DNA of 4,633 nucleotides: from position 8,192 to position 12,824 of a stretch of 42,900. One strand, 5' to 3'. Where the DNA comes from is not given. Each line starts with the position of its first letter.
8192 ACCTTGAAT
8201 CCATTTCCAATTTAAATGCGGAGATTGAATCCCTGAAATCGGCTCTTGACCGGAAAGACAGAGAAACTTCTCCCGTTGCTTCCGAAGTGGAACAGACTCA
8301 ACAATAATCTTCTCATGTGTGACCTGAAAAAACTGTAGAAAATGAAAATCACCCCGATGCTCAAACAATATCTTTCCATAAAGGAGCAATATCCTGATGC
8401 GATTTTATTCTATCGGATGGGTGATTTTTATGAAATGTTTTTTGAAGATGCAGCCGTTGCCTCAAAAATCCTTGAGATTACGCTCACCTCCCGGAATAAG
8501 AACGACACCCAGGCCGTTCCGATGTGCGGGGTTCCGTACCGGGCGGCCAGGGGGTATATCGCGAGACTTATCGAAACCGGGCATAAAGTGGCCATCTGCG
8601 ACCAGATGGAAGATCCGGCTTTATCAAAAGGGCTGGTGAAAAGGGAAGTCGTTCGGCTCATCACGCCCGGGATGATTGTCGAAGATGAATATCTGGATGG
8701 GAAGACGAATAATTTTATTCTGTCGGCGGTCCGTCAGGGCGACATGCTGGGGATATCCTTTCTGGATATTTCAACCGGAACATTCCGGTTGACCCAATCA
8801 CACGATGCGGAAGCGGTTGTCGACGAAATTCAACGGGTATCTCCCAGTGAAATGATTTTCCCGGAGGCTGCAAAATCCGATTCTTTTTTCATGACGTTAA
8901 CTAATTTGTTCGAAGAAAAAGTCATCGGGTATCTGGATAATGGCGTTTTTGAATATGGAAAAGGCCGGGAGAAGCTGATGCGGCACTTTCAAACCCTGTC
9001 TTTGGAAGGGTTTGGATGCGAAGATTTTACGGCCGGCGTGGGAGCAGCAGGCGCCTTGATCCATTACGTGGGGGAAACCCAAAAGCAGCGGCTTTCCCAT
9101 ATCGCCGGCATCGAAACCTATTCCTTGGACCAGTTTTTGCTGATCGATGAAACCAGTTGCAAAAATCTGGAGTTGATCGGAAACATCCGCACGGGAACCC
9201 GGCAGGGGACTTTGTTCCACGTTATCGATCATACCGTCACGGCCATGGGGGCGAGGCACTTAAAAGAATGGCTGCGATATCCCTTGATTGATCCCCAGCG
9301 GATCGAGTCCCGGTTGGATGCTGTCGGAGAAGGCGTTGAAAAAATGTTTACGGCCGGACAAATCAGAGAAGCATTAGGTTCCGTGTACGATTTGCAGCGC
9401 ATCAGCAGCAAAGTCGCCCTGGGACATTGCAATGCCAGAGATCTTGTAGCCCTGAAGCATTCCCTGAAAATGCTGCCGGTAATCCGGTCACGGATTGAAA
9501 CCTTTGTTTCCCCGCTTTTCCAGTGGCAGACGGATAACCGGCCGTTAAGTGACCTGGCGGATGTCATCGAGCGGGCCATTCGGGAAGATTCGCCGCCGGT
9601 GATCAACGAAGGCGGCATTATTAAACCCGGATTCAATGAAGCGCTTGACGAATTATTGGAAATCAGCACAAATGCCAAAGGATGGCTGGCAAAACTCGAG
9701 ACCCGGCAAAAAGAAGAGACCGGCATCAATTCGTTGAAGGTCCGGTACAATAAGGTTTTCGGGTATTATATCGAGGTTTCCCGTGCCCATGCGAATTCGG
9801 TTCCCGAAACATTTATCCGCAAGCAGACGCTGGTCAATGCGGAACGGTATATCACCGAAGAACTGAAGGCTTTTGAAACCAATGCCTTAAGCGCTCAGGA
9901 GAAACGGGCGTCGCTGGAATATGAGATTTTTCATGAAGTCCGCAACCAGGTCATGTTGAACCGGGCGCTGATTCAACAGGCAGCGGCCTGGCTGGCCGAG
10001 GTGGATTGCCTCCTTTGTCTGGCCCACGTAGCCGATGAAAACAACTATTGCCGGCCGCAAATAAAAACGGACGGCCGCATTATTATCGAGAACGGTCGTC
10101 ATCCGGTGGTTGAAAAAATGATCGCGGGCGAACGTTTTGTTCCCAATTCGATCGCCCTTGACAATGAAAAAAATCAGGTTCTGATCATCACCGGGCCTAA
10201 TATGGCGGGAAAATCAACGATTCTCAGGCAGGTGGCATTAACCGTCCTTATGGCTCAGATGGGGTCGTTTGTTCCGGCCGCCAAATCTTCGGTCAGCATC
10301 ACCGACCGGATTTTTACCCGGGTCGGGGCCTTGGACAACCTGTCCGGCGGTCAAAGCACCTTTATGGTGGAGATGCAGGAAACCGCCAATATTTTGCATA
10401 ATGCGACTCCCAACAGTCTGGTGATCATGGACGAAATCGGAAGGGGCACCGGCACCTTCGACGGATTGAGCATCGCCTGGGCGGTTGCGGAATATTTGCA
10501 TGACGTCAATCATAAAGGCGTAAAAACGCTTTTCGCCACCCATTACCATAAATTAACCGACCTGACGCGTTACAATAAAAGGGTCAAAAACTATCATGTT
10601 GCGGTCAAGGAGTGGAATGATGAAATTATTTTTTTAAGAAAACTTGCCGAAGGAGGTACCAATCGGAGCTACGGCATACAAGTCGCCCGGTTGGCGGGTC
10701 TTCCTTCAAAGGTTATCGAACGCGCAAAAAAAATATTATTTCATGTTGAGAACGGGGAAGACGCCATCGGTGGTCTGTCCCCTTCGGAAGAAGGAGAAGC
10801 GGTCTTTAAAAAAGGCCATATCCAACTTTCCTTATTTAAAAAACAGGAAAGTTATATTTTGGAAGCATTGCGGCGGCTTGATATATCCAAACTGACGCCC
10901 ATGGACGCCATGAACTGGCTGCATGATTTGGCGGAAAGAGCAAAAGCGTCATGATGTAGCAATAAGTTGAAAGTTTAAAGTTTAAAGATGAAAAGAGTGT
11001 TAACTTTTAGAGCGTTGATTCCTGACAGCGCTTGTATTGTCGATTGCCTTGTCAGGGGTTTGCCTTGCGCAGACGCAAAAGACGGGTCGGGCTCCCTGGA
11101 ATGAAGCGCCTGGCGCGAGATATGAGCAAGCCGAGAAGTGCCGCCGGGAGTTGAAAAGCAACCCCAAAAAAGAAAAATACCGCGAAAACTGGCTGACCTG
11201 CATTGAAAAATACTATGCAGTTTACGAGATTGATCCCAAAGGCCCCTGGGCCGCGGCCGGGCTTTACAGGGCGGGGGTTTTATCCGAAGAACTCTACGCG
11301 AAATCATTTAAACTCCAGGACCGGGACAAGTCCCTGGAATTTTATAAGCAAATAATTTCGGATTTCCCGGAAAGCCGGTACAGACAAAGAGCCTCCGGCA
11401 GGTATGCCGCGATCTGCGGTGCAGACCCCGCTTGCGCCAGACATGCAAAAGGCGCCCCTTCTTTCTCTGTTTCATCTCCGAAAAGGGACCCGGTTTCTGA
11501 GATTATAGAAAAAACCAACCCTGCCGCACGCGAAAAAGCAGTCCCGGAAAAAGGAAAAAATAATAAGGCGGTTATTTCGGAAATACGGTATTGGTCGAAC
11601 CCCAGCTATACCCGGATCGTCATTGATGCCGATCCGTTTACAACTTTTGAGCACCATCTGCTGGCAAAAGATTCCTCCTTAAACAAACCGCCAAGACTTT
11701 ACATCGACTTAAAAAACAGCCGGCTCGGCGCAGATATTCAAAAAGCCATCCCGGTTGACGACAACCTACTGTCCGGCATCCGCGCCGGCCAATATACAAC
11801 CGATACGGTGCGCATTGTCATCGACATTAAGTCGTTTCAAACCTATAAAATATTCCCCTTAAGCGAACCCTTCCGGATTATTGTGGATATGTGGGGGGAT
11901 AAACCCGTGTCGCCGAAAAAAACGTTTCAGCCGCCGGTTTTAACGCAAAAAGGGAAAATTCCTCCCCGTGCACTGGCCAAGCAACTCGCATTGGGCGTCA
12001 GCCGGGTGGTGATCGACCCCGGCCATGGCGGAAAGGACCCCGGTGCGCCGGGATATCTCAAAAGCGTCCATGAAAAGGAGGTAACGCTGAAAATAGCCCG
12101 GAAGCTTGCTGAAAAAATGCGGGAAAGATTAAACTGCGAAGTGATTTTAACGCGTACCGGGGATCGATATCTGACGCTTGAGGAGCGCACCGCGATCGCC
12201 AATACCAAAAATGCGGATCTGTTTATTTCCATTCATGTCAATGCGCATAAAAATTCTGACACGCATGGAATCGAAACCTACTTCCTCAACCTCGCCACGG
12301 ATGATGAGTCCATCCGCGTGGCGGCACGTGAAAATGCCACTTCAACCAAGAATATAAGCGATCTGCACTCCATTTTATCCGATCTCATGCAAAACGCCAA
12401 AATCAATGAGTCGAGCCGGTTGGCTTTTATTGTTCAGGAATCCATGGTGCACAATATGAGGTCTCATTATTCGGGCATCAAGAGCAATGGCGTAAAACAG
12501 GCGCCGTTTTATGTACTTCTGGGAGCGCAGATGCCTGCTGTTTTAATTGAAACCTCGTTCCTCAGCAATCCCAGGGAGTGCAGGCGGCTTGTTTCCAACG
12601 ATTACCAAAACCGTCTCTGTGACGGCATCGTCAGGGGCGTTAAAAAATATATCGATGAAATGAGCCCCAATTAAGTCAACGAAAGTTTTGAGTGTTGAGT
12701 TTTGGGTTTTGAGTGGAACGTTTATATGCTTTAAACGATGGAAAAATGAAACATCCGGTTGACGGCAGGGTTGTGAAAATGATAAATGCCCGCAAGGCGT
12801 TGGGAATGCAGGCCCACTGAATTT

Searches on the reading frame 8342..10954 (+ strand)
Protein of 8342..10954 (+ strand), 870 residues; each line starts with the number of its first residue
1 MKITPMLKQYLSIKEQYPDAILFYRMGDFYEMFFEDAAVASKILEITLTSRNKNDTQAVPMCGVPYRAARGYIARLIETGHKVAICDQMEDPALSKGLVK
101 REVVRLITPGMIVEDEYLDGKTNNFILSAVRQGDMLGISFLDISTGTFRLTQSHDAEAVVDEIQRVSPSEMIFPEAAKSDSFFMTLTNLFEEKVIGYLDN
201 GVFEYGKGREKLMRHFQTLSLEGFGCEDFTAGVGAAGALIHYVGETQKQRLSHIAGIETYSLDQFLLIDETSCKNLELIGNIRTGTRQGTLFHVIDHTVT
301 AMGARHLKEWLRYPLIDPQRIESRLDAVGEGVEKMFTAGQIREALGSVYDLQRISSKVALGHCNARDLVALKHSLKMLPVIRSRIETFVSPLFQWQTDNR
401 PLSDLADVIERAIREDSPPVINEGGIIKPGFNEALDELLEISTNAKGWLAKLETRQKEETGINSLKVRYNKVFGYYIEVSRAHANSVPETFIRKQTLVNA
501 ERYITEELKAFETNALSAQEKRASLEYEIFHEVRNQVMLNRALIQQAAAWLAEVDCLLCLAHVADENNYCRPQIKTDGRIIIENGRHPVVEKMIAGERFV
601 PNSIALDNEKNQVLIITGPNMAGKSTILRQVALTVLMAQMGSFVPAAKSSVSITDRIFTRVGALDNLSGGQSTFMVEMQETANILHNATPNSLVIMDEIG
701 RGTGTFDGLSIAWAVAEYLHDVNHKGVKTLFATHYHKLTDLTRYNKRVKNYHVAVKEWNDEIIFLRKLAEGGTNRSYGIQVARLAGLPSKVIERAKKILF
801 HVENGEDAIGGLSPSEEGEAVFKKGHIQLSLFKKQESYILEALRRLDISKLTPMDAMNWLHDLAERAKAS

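Call 66: search_protein_families(library=pfam, proteins=[window:8342-10954:+], max_evalue=0.00001)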
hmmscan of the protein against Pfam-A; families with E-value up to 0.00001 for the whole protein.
window:8342-10954:+ (870 aa): 5 families
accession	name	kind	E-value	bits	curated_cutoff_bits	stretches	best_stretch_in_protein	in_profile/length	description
PF00488.27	MutS_V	-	4.7e-83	278.2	30.2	1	614-800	1-185/188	MutS domain V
PF05192.23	MutS_III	-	8.3e-49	167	34.1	1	272-561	2-194/194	MutS domain III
PF01624.25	MutS_I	-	1e-45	155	20.6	1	4-116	1-113/113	MutS domain I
PF05190.23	MutS_IV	-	1.1e-29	103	22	1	430-520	1-91/92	MutS family domain IV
PF05188.22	MutS_II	-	1.4e-25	90.7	25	1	124-254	1-132/133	MutS domain II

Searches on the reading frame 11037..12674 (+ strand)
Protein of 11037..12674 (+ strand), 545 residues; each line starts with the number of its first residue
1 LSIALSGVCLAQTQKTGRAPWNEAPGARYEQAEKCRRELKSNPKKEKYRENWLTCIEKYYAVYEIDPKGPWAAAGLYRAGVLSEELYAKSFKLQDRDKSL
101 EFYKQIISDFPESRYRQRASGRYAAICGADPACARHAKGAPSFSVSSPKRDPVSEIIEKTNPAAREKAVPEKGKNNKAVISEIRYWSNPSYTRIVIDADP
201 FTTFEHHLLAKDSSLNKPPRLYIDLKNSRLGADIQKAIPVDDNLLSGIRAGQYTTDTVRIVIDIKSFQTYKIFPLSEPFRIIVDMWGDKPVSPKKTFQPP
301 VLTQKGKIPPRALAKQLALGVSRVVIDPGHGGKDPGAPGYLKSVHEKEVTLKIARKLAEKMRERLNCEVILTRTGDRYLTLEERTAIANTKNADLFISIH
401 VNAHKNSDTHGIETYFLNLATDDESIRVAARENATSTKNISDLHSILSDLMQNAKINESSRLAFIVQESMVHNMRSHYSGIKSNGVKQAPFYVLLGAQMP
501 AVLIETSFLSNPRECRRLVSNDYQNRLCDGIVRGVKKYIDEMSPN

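Call 66: search_protein_families(library=pfam, proteins=[window:11037-12674:+], max_evalue=0.00001)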
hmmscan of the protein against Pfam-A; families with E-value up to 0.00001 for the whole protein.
window:11037-12674:+ (545 aa): 2 families
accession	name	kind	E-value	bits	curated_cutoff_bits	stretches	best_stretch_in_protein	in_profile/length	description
PF01520.23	Amidase_3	-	5.4e-53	180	27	1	324-536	1-173/174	N-acetylmuramoyl-L-alanine amidase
PF11741.13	AMIN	-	3e-15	56.6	20.5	1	209-275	22-91/101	AMIN domain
